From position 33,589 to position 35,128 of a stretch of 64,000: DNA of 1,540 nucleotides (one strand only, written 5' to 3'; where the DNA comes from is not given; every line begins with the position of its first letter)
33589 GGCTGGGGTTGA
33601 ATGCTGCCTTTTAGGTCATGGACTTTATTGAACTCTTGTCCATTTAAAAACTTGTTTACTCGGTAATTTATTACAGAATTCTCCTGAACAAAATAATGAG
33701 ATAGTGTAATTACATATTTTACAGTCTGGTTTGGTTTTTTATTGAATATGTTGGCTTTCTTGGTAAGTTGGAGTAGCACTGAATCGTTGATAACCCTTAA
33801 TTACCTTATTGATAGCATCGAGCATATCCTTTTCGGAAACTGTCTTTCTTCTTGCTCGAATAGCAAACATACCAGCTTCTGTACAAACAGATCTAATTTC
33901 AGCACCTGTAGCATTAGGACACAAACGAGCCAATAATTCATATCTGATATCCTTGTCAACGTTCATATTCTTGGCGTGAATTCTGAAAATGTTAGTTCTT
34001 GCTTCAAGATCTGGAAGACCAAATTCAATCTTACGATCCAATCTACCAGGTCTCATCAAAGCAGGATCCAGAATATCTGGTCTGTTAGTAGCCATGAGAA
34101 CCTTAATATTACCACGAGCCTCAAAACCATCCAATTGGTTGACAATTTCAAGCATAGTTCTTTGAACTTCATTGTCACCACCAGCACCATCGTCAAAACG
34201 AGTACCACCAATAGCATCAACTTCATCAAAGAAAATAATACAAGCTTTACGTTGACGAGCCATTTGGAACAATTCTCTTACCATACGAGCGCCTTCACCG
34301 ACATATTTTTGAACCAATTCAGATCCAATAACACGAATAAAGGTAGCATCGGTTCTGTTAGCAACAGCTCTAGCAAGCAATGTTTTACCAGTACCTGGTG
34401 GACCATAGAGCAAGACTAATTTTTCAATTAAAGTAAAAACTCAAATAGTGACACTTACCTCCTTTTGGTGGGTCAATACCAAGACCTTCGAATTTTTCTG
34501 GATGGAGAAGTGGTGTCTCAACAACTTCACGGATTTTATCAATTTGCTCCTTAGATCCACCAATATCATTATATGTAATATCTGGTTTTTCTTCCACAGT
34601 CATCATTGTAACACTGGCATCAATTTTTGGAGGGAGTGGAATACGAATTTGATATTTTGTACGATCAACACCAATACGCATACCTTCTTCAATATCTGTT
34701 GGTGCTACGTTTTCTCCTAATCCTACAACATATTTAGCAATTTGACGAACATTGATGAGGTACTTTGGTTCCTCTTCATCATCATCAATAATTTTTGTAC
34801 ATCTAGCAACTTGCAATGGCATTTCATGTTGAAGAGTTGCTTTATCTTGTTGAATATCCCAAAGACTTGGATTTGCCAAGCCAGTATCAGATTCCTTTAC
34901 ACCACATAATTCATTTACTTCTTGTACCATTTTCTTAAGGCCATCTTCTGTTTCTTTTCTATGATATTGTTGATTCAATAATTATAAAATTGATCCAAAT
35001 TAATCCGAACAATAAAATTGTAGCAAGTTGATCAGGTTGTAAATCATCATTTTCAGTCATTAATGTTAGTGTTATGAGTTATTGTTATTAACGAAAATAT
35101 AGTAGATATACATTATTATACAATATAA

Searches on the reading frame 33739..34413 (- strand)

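Call 88: search_protein_families(library=pfam, proteins=[window:33739-34413:-], max_evalue=0.00001)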
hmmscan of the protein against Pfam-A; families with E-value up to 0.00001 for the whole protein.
window:33739-34413:- (224 aa): 4 families
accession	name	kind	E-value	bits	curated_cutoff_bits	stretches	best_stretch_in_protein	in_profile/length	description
PF00004.35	AAA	-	1.2e-42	145.9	21.2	1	1-133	2-131/131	ATPase family associated with various cellular activities (AAA)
PF17862.7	AAA_lid_3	-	2.1e-11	43.6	27.2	1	155-197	1-43/45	AAA+ lid domain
PF13401.12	AAA_22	-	1.3e-06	29.2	27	0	1-28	9-39/130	AAA domain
PF07724.20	AAA_2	-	6.4e-06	26.7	27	0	2-92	8-100/166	AAA domain (Cdc48 subfamily)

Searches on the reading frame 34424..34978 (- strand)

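Call 88: search_protein_families(library=pfam, proteins=[window:34424-34978:-], max_evalue=0.00001)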
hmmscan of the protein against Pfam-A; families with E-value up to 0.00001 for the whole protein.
window:34424-34978:- (184 aa): 1 family
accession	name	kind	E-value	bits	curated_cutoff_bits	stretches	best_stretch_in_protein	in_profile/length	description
PF21236.3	PRS7_OB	-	1.5e-36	124.2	26.7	1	49-116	2-69/69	26S proteasome regulatory subunit 7, OB domain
